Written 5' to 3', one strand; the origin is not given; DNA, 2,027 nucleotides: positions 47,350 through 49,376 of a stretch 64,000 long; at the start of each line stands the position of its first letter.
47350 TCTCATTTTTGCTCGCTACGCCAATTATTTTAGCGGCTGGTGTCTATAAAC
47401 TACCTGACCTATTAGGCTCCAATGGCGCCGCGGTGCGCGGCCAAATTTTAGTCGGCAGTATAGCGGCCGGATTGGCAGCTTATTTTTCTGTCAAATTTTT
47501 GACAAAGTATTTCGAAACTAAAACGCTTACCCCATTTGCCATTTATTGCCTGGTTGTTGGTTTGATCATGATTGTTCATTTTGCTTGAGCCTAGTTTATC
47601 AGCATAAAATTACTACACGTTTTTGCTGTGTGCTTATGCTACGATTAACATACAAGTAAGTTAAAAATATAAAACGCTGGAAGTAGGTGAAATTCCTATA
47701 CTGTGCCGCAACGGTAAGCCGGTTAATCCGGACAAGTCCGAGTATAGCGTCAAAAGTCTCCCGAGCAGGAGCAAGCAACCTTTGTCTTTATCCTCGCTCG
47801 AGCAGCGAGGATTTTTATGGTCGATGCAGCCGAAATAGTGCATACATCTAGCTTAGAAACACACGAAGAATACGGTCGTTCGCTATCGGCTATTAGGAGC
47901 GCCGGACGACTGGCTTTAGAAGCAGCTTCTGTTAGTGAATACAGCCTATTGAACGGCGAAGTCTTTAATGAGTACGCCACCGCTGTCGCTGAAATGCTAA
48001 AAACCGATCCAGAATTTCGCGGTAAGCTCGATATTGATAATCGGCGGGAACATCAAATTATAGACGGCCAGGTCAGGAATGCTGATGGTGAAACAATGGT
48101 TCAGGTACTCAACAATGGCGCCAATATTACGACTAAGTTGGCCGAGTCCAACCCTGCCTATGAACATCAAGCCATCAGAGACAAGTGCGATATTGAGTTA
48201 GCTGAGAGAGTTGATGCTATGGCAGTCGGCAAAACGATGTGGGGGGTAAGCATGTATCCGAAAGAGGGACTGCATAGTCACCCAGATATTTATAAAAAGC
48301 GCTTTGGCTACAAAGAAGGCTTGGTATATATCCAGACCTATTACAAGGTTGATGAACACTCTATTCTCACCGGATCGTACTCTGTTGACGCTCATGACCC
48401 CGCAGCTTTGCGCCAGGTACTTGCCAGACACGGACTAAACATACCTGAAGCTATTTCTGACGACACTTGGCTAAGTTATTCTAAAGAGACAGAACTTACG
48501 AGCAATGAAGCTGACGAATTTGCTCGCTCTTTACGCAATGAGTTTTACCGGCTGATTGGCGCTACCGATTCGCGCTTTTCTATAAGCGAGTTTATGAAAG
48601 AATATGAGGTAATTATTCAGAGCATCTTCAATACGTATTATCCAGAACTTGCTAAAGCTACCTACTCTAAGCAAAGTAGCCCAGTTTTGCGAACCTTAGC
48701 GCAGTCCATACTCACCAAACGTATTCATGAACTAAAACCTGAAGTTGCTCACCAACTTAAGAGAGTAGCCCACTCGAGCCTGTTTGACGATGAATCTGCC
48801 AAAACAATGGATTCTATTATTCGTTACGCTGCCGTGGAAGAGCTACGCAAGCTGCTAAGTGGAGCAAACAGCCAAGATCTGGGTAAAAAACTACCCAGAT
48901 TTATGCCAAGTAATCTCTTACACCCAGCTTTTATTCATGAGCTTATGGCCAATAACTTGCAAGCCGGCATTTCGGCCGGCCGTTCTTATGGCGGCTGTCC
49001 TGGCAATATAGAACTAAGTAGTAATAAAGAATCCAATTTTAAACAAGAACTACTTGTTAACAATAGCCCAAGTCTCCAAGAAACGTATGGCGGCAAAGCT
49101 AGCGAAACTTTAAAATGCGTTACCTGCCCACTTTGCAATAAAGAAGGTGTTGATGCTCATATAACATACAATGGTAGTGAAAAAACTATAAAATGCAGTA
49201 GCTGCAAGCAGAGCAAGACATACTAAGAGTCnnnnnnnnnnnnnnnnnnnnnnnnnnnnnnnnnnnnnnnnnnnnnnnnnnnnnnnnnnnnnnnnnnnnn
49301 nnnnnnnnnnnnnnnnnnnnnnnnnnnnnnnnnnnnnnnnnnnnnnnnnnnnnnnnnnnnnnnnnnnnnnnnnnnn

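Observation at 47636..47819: Cobalamin-riboswitch-like leader with a terminator that also buries the SD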

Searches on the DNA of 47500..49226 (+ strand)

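Call 3: search_rna_families(source=window, start=47500, end=47950, threshold=evalue, max_evalue=10, show_alignments=6)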
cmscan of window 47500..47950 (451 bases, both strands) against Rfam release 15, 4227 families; matches with E-value up to 10: 4.
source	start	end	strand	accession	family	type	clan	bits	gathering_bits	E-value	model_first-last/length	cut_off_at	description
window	47661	47775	+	RF01482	AdoCbl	Cis-reg; riboswitch;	CL00101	39.7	50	6.2e-06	1-149/149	no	AdoCbl (Cobalamin/B12) riboswitch aptamer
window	47644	47675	+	RF01327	CRISPR-DR14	Gene; CRISPR;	CL00014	21.2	45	3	1-29/29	no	CRISPR RNA direct repeat element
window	47559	47591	+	RF00187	SNORD102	Gene; snRNA; snoRNA; CD-box;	-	18.9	47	2.7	1-72/72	no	Small nucleolar RNA SNORD102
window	47597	47677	-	RF01507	Afu_298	Gene; snRNA; snoRNA; CD-box;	-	17.3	40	6.3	1-93/93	no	A. fimigatus snoRNA Afu_298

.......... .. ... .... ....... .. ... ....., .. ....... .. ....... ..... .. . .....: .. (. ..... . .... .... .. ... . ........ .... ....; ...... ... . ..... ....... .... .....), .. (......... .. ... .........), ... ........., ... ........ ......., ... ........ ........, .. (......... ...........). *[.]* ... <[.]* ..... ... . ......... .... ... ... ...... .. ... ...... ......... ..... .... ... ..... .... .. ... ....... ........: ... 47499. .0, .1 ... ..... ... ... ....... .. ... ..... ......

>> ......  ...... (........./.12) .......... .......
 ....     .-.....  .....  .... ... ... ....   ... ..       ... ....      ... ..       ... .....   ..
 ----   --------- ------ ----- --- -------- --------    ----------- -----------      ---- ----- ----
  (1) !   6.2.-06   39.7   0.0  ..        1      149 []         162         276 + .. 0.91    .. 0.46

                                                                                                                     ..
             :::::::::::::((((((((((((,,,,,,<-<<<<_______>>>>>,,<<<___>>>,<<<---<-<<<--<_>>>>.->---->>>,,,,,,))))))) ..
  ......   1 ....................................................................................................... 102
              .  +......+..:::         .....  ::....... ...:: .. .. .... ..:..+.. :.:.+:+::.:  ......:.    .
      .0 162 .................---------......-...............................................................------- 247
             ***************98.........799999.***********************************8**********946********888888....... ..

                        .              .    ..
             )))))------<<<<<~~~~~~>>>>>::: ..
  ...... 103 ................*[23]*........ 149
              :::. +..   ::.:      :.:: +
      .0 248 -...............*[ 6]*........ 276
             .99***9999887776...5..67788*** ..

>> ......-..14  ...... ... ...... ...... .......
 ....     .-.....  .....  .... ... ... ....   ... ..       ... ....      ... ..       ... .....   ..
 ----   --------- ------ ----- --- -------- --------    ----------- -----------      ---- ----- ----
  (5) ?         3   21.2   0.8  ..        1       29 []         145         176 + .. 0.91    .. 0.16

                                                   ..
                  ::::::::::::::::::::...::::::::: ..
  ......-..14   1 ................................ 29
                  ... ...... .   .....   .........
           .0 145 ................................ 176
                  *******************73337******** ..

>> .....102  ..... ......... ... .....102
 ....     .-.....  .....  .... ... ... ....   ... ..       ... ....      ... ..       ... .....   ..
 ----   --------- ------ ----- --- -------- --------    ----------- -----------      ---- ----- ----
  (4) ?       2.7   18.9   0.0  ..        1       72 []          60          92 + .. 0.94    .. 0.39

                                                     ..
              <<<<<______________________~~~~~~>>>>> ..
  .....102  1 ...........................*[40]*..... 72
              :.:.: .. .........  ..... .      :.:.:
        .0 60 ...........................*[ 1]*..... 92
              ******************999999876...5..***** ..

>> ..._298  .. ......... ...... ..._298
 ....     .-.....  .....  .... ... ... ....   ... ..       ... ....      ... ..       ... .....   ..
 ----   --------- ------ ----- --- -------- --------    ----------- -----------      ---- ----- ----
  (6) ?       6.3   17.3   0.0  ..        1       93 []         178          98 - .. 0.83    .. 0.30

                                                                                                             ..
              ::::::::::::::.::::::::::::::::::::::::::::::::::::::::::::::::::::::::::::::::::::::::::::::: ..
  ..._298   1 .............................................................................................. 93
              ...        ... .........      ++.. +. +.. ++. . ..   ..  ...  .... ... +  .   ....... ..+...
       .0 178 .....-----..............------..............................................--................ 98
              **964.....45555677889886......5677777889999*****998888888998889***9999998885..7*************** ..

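Call 13: search_rna_families(sources=[L001, L003, L004, L005, L006, L007, L008, L010, L011, L013, L016, L017, L018, L019, L020, L022, L023], threshold=gathering, show_alignments=3)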
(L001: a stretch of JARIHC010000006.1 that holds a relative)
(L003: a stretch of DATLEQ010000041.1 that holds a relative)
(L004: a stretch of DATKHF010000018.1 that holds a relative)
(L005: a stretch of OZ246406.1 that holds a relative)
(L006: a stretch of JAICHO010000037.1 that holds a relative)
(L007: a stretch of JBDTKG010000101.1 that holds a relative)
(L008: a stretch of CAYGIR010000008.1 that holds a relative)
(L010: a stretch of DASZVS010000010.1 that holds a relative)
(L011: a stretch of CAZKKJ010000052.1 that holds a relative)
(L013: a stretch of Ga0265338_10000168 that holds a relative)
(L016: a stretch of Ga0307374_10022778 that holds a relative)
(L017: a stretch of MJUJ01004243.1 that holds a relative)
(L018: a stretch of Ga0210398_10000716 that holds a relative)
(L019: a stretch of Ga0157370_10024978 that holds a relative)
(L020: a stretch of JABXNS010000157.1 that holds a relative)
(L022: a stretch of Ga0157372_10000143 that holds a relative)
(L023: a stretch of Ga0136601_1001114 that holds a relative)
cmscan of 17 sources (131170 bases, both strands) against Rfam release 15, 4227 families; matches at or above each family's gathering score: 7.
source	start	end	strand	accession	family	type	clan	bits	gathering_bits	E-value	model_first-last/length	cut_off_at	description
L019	3490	3563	+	RF01689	AdoCbl-II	Cis-reg; riboswitch;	CL00101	43.6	36.5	7.4e-07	1-81/81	no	AdoCbl-II (Cobalamin/B12) riboswitch aptamer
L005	3804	3882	+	RF01689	AdoCbl-II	Cis-reg; riboswitch;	CL00101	41.1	36.5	4.4e-06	1-81/81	no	AdoCbl-II (Cobalamin/B12) riboswitch aptamer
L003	2368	2444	+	RF01689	AdoCbl-II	Cis-reg; riboswitch;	CL00101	38.6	36.5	2.6e-05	1-81/81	no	AdoCbl-II (Cobalamin/B12) riboswitch aptamer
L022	3753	3829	+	RF01689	AdoCbl-II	Cis-reg; riboswitch;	CL00101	37.9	36.5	4.2e-05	1-81/81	no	AdoCbl-II (Cobalamin/B12) riboswitch aptamer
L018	859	945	+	RF01689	AdoCbl-II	Cis-reg; riboswitch;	CL00101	37.3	36.5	6.5e-05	1-81/81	no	AdoCbl-II (Cobalamin/B12) riboswitch aptamer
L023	861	942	+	RF01689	AdoCbl-II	Cis-reg; riboswitch;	CL00101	36.8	36.5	9.7e-05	1-81/81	no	AdoCbl-II (Cobalamin/B12) riboswitch aptamer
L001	3819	3939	+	RF00174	Cobalamin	Cis-reg; riboswitch;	CL00101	33.7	31.5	0.00016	1-189/189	no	Cobalamin riboswitch aptamer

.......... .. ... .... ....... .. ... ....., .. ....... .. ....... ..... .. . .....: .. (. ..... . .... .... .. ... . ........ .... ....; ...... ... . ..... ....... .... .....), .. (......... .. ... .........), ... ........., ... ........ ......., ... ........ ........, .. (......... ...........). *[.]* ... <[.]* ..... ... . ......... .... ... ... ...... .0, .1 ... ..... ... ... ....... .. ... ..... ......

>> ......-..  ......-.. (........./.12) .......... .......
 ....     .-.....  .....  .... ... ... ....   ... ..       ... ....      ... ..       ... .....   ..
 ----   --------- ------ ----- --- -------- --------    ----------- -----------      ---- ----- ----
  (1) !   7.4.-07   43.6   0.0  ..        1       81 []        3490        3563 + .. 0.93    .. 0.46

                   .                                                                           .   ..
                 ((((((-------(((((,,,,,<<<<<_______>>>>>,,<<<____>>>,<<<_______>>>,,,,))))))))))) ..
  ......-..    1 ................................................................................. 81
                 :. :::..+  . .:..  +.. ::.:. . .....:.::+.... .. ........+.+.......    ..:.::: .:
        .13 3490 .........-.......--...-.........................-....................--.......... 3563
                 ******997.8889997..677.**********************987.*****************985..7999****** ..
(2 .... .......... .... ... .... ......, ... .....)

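Call 33: build_rna_model(alignment_id=A2, structure=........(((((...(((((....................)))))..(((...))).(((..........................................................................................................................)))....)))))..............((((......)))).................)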
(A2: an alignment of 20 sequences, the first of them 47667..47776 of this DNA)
Model R1 built from alignment A2 (20 sequences, 240 columns); structure: as given.
model positions 105; base pairs 20; branch points 3; effective number of sequences 2.25; information 0.591 bits per position. Calibrated on 0.2 Mb of random sequence (short: E-values are rough).
structure used (alignment columns):
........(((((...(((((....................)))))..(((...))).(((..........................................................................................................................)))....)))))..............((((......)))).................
